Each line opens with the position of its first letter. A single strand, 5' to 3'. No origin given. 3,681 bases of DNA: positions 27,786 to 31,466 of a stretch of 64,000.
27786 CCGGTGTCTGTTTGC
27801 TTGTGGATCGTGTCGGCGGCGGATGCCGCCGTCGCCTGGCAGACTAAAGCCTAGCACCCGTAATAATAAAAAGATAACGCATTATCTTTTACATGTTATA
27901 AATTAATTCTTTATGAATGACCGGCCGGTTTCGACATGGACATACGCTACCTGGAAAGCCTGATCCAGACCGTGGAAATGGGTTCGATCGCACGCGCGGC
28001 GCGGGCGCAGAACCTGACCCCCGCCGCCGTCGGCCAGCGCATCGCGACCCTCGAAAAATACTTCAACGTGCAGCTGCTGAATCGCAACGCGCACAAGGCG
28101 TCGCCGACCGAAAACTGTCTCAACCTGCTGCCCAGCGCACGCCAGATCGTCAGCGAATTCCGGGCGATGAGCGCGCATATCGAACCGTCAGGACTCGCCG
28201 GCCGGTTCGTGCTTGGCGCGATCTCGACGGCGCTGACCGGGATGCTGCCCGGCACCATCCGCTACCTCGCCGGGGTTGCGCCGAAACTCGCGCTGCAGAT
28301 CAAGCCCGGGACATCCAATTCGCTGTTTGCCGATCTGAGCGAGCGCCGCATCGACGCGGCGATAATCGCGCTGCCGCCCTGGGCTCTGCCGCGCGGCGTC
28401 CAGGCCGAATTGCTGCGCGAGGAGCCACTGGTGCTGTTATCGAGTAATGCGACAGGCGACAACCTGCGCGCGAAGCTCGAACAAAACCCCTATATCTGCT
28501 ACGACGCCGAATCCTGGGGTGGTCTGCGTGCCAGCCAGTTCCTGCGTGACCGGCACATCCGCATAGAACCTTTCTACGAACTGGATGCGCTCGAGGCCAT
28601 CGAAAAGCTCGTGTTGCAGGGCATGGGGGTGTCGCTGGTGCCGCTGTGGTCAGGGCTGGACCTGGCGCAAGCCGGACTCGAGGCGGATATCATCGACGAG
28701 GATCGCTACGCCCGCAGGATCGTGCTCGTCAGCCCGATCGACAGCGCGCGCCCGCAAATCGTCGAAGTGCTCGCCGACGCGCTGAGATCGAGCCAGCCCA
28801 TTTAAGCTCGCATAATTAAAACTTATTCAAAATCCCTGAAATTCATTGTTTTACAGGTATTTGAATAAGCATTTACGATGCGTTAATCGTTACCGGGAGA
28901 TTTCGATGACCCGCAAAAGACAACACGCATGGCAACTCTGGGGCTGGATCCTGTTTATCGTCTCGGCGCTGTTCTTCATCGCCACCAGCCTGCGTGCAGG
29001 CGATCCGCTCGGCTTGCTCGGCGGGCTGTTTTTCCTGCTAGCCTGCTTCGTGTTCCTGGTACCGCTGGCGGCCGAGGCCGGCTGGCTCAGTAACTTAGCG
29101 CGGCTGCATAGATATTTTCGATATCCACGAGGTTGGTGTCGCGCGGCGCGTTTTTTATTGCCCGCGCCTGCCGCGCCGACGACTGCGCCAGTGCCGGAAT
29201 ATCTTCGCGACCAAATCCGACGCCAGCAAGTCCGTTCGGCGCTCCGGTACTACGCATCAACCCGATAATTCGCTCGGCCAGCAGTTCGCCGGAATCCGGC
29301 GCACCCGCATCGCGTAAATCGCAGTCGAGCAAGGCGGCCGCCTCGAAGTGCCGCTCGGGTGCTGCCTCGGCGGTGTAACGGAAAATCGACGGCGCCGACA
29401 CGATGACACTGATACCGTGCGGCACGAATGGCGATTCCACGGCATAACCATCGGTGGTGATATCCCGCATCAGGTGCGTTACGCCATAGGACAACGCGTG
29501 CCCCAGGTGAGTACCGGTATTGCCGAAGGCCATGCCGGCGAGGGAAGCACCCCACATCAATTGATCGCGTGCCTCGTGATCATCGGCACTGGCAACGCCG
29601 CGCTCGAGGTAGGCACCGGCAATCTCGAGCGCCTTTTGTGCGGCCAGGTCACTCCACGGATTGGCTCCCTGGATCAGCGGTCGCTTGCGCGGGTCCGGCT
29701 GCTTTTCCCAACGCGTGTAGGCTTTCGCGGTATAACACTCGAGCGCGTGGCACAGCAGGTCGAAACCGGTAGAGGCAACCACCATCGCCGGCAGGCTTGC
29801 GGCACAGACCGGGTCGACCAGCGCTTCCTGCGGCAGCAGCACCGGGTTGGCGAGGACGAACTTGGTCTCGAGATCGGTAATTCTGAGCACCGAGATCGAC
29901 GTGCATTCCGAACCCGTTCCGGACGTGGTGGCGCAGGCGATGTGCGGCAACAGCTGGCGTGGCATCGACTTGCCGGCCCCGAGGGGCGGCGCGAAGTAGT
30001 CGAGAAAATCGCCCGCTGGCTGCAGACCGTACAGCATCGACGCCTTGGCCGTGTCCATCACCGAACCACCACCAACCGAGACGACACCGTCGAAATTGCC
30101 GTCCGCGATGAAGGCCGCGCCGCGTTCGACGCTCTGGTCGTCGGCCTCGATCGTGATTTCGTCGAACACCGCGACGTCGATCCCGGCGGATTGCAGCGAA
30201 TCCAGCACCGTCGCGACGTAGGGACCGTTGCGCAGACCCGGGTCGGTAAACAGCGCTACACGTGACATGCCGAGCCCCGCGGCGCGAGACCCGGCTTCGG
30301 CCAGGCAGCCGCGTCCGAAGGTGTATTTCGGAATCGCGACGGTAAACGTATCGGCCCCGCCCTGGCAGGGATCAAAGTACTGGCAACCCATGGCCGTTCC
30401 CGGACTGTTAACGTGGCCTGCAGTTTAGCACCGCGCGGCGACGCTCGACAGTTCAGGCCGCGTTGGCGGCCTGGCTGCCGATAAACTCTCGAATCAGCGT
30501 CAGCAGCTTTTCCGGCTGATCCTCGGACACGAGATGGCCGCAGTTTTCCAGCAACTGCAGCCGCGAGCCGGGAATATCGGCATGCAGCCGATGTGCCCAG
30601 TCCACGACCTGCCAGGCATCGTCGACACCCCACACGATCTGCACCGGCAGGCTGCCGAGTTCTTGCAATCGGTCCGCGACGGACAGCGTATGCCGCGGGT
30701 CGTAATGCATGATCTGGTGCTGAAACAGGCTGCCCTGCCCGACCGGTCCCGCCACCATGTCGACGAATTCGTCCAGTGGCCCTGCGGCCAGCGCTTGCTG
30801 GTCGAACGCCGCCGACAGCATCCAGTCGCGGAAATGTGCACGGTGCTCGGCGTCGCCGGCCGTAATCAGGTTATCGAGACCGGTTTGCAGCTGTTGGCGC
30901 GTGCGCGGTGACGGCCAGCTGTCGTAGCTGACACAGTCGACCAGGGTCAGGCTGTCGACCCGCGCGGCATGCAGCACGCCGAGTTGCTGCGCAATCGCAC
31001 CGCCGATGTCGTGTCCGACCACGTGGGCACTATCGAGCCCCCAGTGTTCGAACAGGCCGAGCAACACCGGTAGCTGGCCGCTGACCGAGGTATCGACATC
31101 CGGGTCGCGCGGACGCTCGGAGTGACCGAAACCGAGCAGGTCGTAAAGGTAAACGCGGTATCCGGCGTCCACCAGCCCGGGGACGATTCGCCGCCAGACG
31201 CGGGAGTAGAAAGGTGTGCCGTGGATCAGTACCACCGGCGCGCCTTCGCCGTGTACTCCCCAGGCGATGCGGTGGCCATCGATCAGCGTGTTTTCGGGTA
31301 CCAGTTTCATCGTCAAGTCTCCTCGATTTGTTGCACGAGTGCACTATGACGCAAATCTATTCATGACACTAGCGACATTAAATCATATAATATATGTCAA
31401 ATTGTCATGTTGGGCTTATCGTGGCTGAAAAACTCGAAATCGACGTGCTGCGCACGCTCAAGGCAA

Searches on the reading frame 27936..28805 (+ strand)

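Call 33: search_protein_families(library=pfam, proteins=[window:27936-28805:+], max_evalue=0.0001)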
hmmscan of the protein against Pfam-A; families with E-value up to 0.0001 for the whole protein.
window:27936-28805:+ (289 aa): 2 families
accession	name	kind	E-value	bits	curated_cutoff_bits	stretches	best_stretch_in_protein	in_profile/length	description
PF03466.25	LysR_substrate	-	6.2e-28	98.1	28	1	86-285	3-206/209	LysR substrate binding domain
PF00126.33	HTH_1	-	1.1e-13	51.4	26.6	1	4-60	2-58/60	Bacterial regulatory helix-turn-helix protein, lysR family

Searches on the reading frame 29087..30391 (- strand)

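Call 33: search_protein_families(library=pfam, proteins=[window:29087-30391:-], max_evalue=0.0001)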
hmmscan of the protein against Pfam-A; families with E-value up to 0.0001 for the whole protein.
window:29087-30391:- (434 aa): 3 families
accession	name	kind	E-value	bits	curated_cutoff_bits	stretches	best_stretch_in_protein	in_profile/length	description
PF00465.25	Fe-ADH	-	4.3e-42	144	31.3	1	22-194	3-168/168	Iron-containing alcohol dehydrogenase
PF25137.1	ADH_Fe_C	-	1.8e-27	96.8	27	1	242-431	20-193/194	Fe-containing alcohol dehydrogenase family, C-terminal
PF13685.12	Fe-ADH_2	-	1.2e-09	38.8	28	1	25-117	2-92/149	Iron-containing alcohol dehydrogenase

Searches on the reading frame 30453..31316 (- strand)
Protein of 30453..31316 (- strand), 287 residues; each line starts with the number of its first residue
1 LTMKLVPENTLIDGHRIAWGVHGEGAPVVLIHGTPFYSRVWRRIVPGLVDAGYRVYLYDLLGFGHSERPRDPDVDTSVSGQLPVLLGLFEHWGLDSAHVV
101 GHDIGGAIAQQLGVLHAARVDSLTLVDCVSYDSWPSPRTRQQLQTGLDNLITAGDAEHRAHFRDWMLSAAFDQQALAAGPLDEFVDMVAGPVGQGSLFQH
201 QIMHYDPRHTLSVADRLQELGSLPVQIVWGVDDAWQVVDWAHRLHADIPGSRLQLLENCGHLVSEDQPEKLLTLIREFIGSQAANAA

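Call 33: search_protein_families(library=pfam, proteins=[window:30453-31316:-], max_evalue=0.0001)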
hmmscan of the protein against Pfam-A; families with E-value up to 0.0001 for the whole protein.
window:30453-31316:- (287 aa): 3 families
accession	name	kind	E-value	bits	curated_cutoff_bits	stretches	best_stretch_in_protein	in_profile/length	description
PF00561.26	Abhydrolase_1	-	2e-23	83.7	25.8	1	27-267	2-244/245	alpha/beta hydrolase fold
PF12697.13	Abhydrolase_6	-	1.7e-20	75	26.3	1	28-271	1-214/217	Alpha/beta hydrolase family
PF12146.15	Hydrolase_4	-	1.3e-09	38.1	27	1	27-126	6-107/239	Serine aminopeptidase, S33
